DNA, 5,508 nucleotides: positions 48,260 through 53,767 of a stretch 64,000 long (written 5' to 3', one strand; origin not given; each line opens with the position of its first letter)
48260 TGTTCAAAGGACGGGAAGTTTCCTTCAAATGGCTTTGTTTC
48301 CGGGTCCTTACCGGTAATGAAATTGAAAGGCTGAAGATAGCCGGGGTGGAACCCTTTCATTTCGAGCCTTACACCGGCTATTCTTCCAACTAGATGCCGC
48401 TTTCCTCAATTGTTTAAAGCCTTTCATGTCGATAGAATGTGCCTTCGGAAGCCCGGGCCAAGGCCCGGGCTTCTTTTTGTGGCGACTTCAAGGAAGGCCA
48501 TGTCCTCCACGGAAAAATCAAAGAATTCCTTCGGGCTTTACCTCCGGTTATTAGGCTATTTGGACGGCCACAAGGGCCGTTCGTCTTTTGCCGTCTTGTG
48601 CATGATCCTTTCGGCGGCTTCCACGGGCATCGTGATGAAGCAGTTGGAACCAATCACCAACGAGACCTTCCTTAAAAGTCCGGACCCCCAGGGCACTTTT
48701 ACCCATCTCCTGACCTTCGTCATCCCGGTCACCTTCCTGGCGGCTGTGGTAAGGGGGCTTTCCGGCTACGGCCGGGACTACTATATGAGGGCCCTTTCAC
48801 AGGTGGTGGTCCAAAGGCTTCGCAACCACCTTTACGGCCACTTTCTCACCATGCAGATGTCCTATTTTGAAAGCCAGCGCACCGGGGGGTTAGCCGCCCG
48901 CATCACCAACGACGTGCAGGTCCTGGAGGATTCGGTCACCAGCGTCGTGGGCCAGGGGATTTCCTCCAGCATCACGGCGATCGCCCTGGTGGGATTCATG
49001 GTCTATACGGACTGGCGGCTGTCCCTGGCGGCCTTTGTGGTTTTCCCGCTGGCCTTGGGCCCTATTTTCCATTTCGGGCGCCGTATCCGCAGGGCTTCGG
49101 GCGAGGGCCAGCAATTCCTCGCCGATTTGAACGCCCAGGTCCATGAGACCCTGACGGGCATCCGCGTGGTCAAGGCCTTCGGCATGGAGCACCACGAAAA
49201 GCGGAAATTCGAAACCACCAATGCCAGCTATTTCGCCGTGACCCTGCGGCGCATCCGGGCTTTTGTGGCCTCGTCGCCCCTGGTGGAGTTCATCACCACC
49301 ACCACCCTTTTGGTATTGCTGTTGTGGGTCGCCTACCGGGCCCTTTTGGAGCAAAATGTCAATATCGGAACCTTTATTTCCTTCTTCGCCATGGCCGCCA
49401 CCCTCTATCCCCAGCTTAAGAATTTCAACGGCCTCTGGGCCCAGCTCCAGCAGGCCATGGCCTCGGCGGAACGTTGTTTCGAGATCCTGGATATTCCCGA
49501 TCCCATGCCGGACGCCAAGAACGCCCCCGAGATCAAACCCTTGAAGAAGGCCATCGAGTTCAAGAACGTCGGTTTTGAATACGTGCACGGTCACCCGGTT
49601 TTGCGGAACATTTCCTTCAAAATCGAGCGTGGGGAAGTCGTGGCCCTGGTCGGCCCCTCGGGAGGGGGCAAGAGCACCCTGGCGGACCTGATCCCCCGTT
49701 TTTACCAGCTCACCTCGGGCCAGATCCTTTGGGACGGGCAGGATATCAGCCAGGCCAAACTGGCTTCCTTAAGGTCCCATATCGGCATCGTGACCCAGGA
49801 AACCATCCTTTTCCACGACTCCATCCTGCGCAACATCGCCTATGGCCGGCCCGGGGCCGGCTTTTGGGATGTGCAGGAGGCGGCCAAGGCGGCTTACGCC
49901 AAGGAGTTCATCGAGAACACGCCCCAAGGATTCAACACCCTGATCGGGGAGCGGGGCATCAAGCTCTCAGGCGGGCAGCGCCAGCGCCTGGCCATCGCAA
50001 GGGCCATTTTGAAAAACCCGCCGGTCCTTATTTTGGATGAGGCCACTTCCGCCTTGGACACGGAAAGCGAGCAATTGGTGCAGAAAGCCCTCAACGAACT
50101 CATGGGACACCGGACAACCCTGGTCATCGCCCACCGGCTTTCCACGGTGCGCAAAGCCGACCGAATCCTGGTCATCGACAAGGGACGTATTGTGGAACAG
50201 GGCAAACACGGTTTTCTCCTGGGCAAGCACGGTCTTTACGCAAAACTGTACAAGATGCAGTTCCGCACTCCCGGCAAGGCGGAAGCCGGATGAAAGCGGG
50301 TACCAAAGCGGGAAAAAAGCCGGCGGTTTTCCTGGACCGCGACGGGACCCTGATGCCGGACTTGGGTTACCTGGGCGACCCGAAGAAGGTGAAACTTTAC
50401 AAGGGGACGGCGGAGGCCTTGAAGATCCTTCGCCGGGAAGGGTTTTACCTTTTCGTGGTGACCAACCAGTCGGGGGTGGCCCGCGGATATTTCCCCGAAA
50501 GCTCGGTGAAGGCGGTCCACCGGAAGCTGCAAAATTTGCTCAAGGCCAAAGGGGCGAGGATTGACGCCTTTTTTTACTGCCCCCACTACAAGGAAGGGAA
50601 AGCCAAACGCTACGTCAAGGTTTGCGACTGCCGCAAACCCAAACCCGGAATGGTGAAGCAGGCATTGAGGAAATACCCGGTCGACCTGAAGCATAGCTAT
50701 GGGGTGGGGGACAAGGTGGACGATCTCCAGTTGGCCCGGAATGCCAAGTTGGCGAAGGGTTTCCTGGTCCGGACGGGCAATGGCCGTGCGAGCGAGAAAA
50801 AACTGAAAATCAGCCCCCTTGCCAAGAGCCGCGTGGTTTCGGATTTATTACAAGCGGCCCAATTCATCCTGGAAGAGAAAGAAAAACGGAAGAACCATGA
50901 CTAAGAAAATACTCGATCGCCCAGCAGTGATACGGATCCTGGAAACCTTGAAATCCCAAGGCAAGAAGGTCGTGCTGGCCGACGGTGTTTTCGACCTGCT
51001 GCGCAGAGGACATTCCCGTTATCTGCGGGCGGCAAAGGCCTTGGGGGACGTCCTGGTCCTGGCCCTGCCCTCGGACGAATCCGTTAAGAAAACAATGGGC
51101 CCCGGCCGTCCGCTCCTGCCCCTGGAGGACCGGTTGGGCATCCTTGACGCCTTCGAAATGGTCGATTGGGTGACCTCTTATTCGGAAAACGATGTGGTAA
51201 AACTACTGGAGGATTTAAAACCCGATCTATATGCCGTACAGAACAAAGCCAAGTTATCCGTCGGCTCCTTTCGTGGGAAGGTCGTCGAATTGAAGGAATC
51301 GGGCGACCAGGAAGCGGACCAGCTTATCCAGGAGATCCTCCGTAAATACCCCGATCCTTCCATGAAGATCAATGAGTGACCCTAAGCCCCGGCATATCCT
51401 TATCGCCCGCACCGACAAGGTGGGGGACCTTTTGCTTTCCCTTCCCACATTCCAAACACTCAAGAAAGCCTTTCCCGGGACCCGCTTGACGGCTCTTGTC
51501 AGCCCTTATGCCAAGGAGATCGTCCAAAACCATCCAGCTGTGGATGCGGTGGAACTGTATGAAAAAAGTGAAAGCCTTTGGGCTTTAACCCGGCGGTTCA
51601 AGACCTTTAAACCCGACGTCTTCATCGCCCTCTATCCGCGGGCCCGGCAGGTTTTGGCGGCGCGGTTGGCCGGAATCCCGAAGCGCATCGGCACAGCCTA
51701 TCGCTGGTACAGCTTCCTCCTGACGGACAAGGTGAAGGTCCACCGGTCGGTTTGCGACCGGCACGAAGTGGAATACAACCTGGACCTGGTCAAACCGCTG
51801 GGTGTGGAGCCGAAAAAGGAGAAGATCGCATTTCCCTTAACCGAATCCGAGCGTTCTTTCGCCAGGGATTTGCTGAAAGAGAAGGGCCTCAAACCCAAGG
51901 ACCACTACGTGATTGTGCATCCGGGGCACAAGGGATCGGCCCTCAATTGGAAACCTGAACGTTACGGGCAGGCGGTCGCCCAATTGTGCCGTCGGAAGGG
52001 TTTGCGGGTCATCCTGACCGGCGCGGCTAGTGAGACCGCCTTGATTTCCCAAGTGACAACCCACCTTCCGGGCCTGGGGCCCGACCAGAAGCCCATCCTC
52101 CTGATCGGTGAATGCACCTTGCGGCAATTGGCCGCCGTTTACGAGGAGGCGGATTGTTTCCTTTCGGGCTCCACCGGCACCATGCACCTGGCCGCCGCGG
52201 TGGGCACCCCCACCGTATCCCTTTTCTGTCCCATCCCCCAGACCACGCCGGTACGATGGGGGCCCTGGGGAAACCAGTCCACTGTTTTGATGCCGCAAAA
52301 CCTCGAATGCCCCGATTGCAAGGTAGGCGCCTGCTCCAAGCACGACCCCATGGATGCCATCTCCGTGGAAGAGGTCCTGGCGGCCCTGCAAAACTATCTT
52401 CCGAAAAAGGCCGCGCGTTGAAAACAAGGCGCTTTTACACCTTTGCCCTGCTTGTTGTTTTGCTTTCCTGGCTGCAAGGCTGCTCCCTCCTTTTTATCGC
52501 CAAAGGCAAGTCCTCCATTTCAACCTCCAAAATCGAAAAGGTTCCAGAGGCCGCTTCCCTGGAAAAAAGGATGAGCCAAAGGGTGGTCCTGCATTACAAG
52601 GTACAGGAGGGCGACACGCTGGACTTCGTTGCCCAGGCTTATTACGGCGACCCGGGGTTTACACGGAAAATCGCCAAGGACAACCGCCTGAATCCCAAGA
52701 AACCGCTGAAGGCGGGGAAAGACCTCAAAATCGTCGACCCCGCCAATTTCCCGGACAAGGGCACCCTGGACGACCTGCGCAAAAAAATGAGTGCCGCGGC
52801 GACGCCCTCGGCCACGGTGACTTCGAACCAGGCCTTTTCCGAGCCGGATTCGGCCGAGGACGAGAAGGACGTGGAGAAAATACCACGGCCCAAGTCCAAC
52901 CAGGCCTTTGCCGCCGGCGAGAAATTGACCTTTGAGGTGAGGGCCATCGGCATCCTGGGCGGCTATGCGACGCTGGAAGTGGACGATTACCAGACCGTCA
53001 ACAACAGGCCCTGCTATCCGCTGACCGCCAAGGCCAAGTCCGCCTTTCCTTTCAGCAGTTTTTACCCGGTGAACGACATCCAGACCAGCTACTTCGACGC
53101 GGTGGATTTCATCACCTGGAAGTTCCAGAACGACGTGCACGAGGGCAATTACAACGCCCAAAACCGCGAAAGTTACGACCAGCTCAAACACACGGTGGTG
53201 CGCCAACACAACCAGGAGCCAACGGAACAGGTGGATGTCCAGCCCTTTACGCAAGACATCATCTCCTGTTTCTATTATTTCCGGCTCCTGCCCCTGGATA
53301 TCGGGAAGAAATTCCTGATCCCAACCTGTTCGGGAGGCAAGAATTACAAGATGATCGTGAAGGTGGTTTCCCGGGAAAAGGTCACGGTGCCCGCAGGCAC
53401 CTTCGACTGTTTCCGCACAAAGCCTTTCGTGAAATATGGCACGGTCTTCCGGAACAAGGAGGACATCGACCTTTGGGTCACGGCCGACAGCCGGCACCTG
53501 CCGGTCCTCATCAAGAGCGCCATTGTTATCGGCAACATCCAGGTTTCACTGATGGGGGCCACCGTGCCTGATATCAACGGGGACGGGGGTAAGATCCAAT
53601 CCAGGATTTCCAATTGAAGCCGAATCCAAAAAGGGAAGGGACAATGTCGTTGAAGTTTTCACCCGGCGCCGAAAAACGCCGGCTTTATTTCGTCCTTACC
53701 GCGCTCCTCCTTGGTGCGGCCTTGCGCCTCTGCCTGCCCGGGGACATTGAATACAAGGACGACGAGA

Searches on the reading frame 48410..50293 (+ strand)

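Call 33: search_protein_families(library=pfam, proteins=[window:48410-50293:+], max_evalue=0.01)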
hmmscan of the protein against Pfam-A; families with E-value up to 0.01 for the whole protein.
window:48410-50293:+ (627 aa): 6 families
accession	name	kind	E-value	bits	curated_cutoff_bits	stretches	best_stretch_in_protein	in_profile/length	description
PF00664.28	ABC_membrane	-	1.8e-44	152.9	28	1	65-332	3-270/274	ABC transporter transmembrane region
PF00005.33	ABC_tran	-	7.7e-36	124.1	25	1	398-547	1-137/137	ABC transporter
PF02463.25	SMC_N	-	1.5e-09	38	40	1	438-590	110-212/220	RecF/RecN/SMC N terminal domain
PF13191.12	AAA_16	-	0.00035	21.6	32.6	1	407-564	23-159/167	AAA ATPase domain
PF13555.12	AAA_29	-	0.004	17.3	27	0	403-426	17-40/61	P-loop containing region of AAA domain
PF13401.12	AAA_22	-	0.007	17.1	27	0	409-564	6-104/130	AAA domain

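Call 55: search_protein_families(library=ncbifam, proteins=[window:48410-50293:+], max_evalue=0.1)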
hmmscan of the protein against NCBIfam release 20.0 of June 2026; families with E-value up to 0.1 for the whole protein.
window:48410-50293:+ (627 aa): 194 families (the best 25 are shown)
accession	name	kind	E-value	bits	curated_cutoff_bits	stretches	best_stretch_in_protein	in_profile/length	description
TIGR02203.1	MsbA_lipidA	equivalog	6.5e-168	559.8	602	1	44-619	2-571/572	lipid A export permease/ATP-binding protein MsbA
TIGR02204.1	MsbA_rel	hypoth_equivalog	9.6e-153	509.9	780.4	1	46-618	8-576/576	ABC transporter, permease/ATP-binding protein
NF008381.0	PRK11176.1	equivalog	1.2e-141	473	867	1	35-619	4-581/582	lipid A ABC transporter ATP-binding protein/permease MsbA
NF045513.1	HepA_fam_ABC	equivalog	7.5e-138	460.6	725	1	104-618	97-610/610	heterocyst formation ABC transporter subunit HepA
NF052233.1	CphA_assoc_ABC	equivalog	6.5e-133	444.7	880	1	35-621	163-747/766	cyanophycin metabolism-associated ABC transporter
TIGR00958.1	3a01208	subfamily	5.4e-129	431.5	874.6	1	33-613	139-710/711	antigen peptide transporter 2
TIGR01846.1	type_I_sec_HlyB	subfamily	1.4e-115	387.2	725.55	1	104-617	180-692/694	type I secretion system permease/ATPase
NF010178.0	PRK13657.1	equivalog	1.8e-110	370.1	733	1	42-619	5-572/588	glucan ABC transporter ATP-binding protein/ permease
TIGR03797.1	NHLM_micro_ABC2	equivalog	5e-97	326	709.4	1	63-617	138-685/686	NHLP bacteriocin export ABC transporter permease/ATPase subunit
NF008056.1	PRK10790.1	equivalog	1.3e-94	317.8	746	1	44-618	11-576/584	SmdB family multidrug efflux ABC transporter permease/ATP-binding protein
TIGR01193.1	bacteriocin_ABC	subfamily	9.1e-92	308.7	523.85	1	108-615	202-707/708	peptide cleavage/export ABC transporter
TIGR03375.1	type_I_sec_LssB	subfamily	1.3e-91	308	693.1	1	120-600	207-685/696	type I secretion system permease/ATPase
TIGR02857.1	CydD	equivalog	2.3e-91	307.4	435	1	96-588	38-528/529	thiol reductant ABC exporter subunit CydD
TIGR03796.1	NHLM_micro_ABC1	equivalog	8.7e-90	301.9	853.3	1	62-613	155-708/710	NHLP family bacteriocin export ABC transporter peptidase/permease/ATPase subunit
TIGR01192.1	chvA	subfamily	2.7e-87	293.8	585.4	1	41-616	4-569/585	glucan export ABC transporter ATP-binding protein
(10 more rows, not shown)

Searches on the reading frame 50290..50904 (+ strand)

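Call 33: search_protein_families(library=pfam, proteins=[window:50290-50904:+], max_evalue=0.01)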
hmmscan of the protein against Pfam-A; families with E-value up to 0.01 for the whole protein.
window:50290-50904:+ (204 aa): 6 families
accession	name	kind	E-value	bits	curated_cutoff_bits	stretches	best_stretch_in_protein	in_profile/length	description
PF13242.12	Hydrolase_like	-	2.9e-11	43.6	22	1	114-188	2-74/75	HAD-hyrolase-like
PF00702.32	Hydrolase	-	5.1e-09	37.2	26.4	1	30-152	93-190/191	haloacid dehalogenase-like hydrolase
PF13419.12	HAD_2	-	8.6e-08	32.9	23.8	0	115-153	134-172/178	Haloacid dehalogenase-like hydrolase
PF08645.17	PNK3P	-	1.6e-07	31.6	22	1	37-144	31-128/161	Polynucleotide kinase 3 phosphatase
PF13344.12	Hydrolase_6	-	0.00013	22.4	27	1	13-65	1-44/101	Haloacid dehalogenase-like hydrolase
PF12710.13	HAD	-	0.0012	19.8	27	0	48-150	98-189/189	haloacid dehalogenase-like hydrolase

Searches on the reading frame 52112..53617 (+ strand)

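Call 33: search_protein_families(library=pfam, proteins=[window:52112-53617:+], max_evalue=0.01)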
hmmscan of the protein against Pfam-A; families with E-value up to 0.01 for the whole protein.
window:52112-53617:+ (501 aa): 3 families
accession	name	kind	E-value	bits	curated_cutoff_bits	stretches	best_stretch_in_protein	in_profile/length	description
PF11306.15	DUF3108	-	7.2e-35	121.1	26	1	274-480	2-208/209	Protein of unknown function (DUF3108)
PF01476.26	LysM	-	3.8e-06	27.2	20.9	1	162-207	1-42/43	LysM domain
PF21347.3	DUF3108_like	-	0.0012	19.2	27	1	417-438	135-156/199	DUF3108-like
